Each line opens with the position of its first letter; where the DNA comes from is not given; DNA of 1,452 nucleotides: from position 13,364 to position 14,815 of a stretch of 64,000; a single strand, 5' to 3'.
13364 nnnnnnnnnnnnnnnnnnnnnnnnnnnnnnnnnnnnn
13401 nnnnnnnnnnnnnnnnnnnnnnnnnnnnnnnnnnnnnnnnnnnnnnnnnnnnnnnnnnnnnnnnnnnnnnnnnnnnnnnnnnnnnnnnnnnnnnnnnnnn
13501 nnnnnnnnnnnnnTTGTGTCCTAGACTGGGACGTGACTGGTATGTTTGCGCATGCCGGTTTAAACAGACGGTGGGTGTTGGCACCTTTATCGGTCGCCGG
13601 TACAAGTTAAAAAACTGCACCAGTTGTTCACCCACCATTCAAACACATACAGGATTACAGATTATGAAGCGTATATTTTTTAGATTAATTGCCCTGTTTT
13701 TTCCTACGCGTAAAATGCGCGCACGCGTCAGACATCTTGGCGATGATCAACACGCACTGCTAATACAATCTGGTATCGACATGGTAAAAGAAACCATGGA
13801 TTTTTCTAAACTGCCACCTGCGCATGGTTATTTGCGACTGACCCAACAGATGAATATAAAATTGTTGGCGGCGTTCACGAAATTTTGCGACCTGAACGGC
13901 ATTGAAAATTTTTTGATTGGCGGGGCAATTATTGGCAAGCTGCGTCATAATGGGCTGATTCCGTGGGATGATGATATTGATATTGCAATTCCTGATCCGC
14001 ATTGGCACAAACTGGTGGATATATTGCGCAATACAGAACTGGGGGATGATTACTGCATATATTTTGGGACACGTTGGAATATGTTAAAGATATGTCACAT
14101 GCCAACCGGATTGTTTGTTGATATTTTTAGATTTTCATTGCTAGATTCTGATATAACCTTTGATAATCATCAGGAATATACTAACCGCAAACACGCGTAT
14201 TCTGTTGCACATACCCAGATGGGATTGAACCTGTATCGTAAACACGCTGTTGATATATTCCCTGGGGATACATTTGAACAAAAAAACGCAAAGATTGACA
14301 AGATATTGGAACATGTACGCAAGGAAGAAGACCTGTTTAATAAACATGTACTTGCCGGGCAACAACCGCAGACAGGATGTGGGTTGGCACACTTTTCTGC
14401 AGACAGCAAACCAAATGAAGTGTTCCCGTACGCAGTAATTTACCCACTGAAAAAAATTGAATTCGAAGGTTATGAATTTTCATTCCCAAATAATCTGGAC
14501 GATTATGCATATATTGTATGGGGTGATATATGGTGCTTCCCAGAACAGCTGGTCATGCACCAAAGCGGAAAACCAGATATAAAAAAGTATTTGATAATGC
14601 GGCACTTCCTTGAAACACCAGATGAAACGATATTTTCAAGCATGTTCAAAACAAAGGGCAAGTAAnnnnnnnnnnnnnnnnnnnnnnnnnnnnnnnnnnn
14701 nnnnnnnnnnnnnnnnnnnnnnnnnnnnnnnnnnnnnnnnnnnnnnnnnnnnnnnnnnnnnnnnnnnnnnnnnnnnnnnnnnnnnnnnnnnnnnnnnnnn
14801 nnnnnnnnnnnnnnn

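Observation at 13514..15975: LicD - cytidylyltransferase - GT2 cassette: a CDP-alcohol (phosphocholine/glycerol/ribitol-phosphate-type) glycan decoration system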

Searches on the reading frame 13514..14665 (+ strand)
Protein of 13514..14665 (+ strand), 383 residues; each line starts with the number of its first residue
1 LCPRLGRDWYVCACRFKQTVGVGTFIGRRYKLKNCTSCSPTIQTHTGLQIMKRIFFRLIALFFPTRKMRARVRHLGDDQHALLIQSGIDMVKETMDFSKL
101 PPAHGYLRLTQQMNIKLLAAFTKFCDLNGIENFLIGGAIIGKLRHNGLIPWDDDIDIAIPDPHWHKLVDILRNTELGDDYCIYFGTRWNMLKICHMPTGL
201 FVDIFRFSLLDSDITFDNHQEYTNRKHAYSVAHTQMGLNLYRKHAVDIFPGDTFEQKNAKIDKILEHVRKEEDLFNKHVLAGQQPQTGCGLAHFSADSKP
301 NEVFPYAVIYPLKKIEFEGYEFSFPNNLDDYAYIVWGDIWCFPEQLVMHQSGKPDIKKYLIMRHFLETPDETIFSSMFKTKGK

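Call 4: search_protein_families(library=pfam, proteins=[window:13514-14665:+], max_evalue=0.01)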
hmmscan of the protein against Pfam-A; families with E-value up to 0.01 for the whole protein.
window:13514-14665:+ (383 aa): 1 family
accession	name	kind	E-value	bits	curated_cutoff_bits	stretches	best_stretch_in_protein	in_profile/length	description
PF04991.19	LicD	-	3.8e-24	86.5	22.6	1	125-331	1-221/227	LicD family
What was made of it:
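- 13664..14665 (+): LicD-family phosphotransferase, 333 aa. The conserved short hydrophobic N-terminus is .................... PF04991 E=3.8e-24 (call 4).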

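Call 5: search_protein_families(library=ncbifam, proteins=[window:13514-14665:+], max_evalue=0.01)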
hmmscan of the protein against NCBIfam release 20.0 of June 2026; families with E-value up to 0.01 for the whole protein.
window:13514-14665:+ (383 aa): 1 family
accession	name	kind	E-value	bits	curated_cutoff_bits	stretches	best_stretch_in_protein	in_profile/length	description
NF045866.1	GGPL_Ptran_Mf1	equivalog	1.4e-15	58.1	225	1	111-346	2-228/240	diacylglycerol cholinephosphotransferase Mf1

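Call 9: find_encoding_contigs(protein=window:13664-14665:+, flank=10000, max_places=6)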
Protein window:13664-14665:+ (333 aa): no gene with exactly this product is on record in the collection.

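Call 10: find_homologous_proteins(query=window:13664-14662:+)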
Query window:13664-14662:+ (333 aa): 3488 proteins with E <= 0.001 among 4733 candidates; the best 120 are listed.
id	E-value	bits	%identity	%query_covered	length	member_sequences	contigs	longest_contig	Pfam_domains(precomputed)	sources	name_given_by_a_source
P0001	1.2e-232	789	100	100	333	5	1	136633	PF04991.20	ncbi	-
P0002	1.8e-97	345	47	99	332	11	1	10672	PF04991.20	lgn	-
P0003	9.6e-95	336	47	98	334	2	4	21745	PF04991.20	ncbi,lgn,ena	-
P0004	8.8e-90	319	45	100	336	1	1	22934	PF04991.20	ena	-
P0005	7.2e-80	287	49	79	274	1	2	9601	PF04991.20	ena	-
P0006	1.1e-66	244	42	81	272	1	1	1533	PF04991.20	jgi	jgi:phosphorylcholine metabolism protein LicD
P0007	2.6e-31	127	27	95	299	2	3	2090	PF04991.20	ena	-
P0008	6.6e-31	126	28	95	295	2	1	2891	PF04991.20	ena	-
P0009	2.5e-25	107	33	78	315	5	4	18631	PF04991.20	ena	-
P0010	1.2e-24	105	26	99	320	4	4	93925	PF04991.20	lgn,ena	-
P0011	3.1e-24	104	32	76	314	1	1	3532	PF04991.20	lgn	-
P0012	4.2e-24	103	32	78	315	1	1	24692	PF04991.20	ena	-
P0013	5.8e-24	103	32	78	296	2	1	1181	PF04991.20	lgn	-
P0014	6.0e-24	103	32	78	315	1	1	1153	PF04991.20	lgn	-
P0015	7.0e-24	103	27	77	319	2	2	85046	PF04991.20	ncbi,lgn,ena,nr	ncbi:LicD family protein [bacterium]|nr:LicD family protein [bacterium]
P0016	1.1e-23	102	27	77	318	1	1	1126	PF04991.20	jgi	jgi:lipopolysaccharide cholinephosphotransferase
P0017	4.1e-23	100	30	83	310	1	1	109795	PF04991.20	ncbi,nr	ncbi:MAG: LicD family protein [bacterium]|nr:LicD family protein [bacterium]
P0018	5.6e-23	100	30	75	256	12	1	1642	PF04991.20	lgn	-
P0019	5.8e-23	100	29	81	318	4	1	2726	PF04991.20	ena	-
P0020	6.4e-23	100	27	79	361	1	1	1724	PF04991.20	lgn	-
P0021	7.7e-23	99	27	80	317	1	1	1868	PF04991.20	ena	-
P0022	9.2e-23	99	30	77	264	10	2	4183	PF04991.20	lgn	-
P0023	1.4e-22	98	29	77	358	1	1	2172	PF04991.20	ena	-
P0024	1.6e-22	98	29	78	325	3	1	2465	PF04991.20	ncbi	-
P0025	1.7e-22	98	29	78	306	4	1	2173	PF04991.20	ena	-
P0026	2.2e-22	98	29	77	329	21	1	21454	PF04991.20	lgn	-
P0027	2.3e-22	98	28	77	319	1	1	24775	PF04991.20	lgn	-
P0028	2.5e-22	98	30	77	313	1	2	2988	PF04991.20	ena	-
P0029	2.8e-22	97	31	77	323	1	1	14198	PF04991.20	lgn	-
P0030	3.0e-22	97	29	84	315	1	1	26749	PF04991.20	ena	-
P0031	4.2e-22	97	30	77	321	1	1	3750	PF04991.20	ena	-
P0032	4.5e-22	97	29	78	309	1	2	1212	PF04991.20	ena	-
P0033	8.4e-22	96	30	88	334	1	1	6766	PF04991.20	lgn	-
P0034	9.2e-22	96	30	78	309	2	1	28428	PF04991.20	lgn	-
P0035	1.1e-21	96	31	78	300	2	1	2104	PF04991.20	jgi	jgi:lipopolysaccharide cholinephosphotransferase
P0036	1.1e-21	96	28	90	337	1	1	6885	PF04991.20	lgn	-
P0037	1.3e-21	95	29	78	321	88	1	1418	PF04991.20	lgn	-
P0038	1.4e-21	95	31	77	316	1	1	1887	PF04991.20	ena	-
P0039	1.4e-21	95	30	80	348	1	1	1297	PF04991.20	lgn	-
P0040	1.7e-21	95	30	81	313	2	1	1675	PF04991.20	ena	-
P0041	1.8e-21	95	28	78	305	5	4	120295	PF04991.20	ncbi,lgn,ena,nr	ncbi:MAG: LicD family protein [Cyanobacteria bacterium SIG28]|nr:LicD family protein [Cyanobacteria 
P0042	2.2e-21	95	30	78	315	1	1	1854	PF04991.20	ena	-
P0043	2.4e-21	94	29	77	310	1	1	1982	PF04991.20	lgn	-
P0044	2.7e-21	94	29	77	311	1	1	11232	PF04991.20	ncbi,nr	ncbi:MAG: LicD family protein [Cyanobacteria bacterium RUI128]|nr:LicD family protein [Cyanobacteria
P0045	3.3e-21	94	33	74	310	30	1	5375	PF04991.20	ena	-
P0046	3.4e-21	94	27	83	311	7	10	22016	PF04991.20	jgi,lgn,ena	-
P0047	4.2e-21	94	30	78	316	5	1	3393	PF04991.20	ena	-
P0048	4.2e-21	94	28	77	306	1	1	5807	PF04991.20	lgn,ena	-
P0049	4.8e-21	93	29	78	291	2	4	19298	PF04991.20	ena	-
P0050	5.3e-21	93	29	78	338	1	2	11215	PF04991.20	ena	-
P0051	5.5e-21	93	28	76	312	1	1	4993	PF04991.20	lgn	-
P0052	5.5e-21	93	28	76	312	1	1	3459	PF04991.20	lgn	-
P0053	5.8e-21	93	30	77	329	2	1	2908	PF04991.20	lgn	-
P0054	6.3e-21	93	31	77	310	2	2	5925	PF04991.20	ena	-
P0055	6.6e-21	93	31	78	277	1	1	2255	PF04991.20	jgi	jgi:lipopolysaccharide cholinephosphotransferase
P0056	6.6e-21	93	21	71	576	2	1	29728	PF04991.20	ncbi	-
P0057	8.0e-21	93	28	81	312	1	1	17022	PF04991.20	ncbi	-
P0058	8.9e-21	93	29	77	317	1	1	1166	PF04991.20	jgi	jgi:lipopolysaccharide cholinephosphotransferase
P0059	9.8e-21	92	29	91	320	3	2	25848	PF04991.20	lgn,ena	-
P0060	1.1e-20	92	31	76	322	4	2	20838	PF04991.20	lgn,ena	-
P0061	1.4e-20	92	29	77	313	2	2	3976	PF04991.20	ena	-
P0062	1.6e-20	92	31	77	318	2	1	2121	PF04991.20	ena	-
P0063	1.7e-20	92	25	77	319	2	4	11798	PF04991.20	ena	-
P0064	1.8e-20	92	29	77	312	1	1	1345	PF04991.20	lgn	-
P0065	2.0e-20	91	28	78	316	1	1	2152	PF04991.20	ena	-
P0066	2.1e-20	91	27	78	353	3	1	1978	PF04991.20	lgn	-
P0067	2.1e-20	91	28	80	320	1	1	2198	PF04991.20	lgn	-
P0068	2.2e-20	91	28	77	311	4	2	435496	PF04991.20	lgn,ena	-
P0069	2.2e-20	91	28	81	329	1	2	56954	PF04991.20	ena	-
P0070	2.3e-20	91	31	77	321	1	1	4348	PF04991.20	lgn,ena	-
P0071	2.4e-20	91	29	77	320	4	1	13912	PF04991.20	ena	-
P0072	2.6e-20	91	29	80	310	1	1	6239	PF04991.20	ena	-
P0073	2.7e-20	91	30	77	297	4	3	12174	PF04991.20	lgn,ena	-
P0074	2.9e-20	91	29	83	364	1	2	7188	PF04991.20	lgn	-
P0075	2.9e-20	91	28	77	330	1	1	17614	PF04991.20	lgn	-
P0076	3.0e-20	91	34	19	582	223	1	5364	PF04991.20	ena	-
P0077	3.2e-20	91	30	78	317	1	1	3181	PF04991.20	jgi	-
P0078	3.5e-20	91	30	85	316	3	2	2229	PF04991.20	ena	-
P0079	3.7e-20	90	29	76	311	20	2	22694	PF04991.20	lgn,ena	-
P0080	4.1e-20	90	28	78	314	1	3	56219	PF04991.20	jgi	-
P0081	4.2e-20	90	29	77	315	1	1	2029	PF04991.20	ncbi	-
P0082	4.2e-20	90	29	78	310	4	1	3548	PF04991.20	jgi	-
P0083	4.4e-20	90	28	78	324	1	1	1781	PF04991.20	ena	-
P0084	5.1e-20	90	31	75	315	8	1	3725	PF04991.20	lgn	-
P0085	5.5e-20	90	28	83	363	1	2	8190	PF04991.20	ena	-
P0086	5.8e-20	90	28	80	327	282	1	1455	PF04991.20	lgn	-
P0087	6.4e-20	90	27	77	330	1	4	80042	PF04991.20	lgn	-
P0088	6.7e-20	90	29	77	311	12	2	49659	PF04991.20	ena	-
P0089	6.8e-20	90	29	78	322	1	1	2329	PF04991.20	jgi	jgi:lipopolysaccharide cholinephosphotransferase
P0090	7.8e-20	89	29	78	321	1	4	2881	PF04991.20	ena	-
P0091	8.6e-20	89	27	88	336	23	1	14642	PF04991.20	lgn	-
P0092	9.2e-20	89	26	80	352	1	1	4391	PF04991.20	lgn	-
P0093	1.0e-19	89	31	75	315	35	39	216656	PF04991.20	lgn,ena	-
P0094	1.0e-19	89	29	77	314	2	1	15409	PF04991.20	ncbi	-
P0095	1.1e-19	89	29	85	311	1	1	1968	PF04991.20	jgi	jgi:lipopolysaccharide cholinephosphotransferase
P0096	1.2e-19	89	29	78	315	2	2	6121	PF04991.20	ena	-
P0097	1.2e-19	89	28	79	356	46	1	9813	PF04991.20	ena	-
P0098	1.4e-19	89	27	78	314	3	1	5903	PF04991.20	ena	-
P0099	1.4e-19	89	28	77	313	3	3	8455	PF04991.20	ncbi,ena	-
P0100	1.5e-19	88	27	83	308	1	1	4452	PF04991.20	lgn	-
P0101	1.6e-19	88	30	77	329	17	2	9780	PF04991.20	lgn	-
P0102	1.7e-19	88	32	74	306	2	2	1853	PF04991.20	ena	-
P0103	2.0e-19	88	28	83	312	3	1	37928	PF04991.20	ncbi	-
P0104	2.0e-19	88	28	77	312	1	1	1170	PF04991.20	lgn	-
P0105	2.4e-19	88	28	81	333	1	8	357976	PF04991.20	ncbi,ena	-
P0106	2.4e-19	88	28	83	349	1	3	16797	PF04991.20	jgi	-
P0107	2.6e-19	88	28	79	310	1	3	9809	PF04991.20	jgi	-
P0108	2.8e-19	88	28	76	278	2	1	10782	PF04991.20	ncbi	-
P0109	3.1e-19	87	28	78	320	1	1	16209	PF04991.20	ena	-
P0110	3.2e-19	87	28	78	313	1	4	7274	PF04991.20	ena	-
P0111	3.2e-19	87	28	78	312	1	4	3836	PF04991.20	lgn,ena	-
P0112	3.4e-19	87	29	77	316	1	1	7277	PF04991.20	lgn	-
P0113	3.5e-19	87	28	79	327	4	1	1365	PF04991.20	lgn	-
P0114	3.7e-19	87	31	77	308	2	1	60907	PF04991.20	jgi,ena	-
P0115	3.7e-19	87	29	77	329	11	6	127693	PF04991.20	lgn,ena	-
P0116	4.0e-19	87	29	78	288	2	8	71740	PF04991.20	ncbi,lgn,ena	-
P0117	4.2e-19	87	28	81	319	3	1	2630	PF04991.20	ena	-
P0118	4.4e-19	87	29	80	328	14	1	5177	PF04991.20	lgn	-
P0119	4.6e-19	87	28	74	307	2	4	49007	PF04991.20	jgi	-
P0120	4.7e-19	87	26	80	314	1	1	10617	PF04991.20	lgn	-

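Call 11: find_encoding_contigs(protein=P0001, flank=10000, max_places=4)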
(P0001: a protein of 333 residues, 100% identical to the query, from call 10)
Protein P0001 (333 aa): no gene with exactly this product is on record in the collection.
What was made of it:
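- Tried and rejected: Exact look-up of the window's own LicD (and of P0001) in the contig index found nothing (calls 9, 11).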

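Call 12: find_encoding_contigs(protein=P0003, flank=10000, max_places=4)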
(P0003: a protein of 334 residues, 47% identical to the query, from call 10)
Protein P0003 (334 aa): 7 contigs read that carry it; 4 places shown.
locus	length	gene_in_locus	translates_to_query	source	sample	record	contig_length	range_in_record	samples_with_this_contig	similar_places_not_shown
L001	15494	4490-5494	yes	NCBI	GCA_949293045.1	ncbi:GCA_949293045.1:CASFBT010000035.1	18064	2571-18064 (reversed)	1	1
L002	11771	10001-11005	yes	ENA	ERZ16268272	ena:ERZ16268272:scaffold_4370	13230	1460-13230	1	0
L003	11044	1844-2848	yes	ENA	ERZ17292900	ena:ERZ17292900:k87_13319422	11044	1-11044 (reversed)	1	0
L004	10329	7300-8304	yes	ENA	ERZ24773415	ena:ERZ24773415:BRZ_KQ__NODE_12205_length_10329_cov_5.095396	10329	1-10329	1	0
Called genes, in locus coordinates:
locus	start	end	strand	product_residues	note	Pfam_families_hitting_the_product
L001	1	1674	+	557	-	?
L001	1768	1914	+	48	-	-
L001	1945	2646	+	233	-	-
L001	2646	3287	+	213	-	-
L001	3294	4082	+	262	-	-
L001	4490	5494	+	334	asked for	PF04991:LicD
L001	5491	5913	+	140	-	PF01467:CTP_transf_like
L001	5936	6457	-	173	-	PF18454:Mtd_N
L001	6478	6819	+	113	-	PF08378:NERD (weak), PF02021:UPF0102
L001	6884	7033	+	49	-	PF13978:DUF4223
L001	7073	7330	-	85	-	-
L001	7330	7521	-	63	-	PF25181:Phage_Bbp19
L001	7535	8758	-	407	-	PF12236:Head-tail_con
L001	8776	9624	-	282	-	PF17289:Terminase_6C (weak), PF22530:Terminase-T7_RNaseH-like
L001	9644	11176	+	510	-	PF00772:DnaB, PF13481:AAA_25, PF03796:DnaB_C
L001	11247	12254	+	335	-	PF12844:HTH_19 (faint), PF13443:HTH_26, PF01381:HTH_3, PF13560:HTH_31 (weak)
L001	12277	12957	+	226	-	-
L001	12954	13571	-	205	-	-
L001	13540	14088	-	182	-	-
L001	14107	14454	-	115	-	-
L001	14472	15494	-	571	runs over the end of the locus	-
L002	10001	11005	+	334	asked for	PF04991:LicD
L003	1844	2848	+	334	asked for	PF04991:LicD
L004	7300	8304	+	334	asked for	PF04991:LicD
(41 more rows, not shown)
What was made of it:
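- L001 has BPP-1-like remnants next door: Bbp19, a truncated portal and a truncated terminase (call 12).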

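Call 13: find_encoding_contigs(protein=P0004, flank=10000, max_places=4)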
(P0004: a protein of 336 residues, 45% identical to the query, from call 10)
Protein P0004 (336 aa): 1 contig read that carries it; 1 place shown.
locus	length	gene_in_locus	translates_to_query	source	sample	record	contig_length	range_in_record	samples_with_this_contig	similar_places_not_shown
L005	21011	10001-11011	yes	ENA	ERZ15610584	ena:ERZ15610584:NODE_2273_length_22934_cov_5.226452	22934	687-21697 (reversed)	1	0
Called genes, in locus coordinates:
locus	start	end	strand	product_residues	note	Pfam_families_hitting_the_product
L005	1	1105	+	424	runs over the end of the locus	PF02689:Herpes_Helicase (faint), PF05970:PIF1, PF13245:AAA_19, PF13604:AAA_30, PF13401:AAA_22 (weak), PF13538:UvrD_C_2 (weak)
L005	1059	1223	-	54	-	-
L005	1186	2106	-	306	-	-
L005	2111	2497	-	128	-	PF00583:Acetyltransf_1, PF13673:Acetyltransf_10, PF13508:Acetyltransf_7, PF08445:FR47 (weak)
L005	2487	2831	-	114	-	-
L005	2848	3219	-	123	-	-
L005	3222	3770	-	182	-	PF00814:TsaD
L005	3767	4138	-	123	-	-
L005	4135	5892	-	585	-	PF02190:LON_substr_bdg, PF00004:AAA, PF07724:AAA_2 (weak), PF07728:AAA_5, PF22667:Lon_lid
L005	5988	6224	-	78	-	-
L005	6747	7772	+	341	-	PF01018:GTP1_OBG, PF00009:GTP_EFTU (faint), PF02421:FeoB_N, PF01926:MMR_HSR1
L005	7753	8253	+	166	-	-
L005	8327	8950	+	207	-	PF00210:Ferritin, PF02915:Rubrerythrin, PF23458:DUF7130 (weak), PF21349:RUBY_RBDX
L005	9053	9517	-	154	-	-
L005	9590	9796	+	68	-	-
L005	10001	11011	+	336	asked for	PF04991:LicD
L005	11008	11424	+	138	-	PF01467:CTP_transf_like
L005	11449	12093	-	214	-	PF18454:Mtd_N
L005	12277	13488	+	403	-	PF01520:Amidase_3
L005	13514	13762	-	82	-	-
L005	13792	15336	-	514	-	PF01225:Mur_ligase, PF21799:MurD-like_N (faint), PF08245:Mur_ligase_M, PF02875:Mur_ligase_C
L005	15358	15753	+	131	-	PF01035:DNA_binding_1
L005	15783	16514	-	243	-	PF08534:Redoxin, PF00578:AhpC-TSA, PF10417:1-cysPrx_C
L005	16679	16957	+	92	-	PF00216:Bac_DNA_binding, PF18291:HU-HIG (weak)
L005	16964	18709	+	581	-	PF17848:Zn_ribbon_ACC, PF01039:Carboxyl_trans, PF03255:ACCA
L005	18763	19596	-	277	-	-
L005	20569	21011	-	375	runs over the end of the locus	?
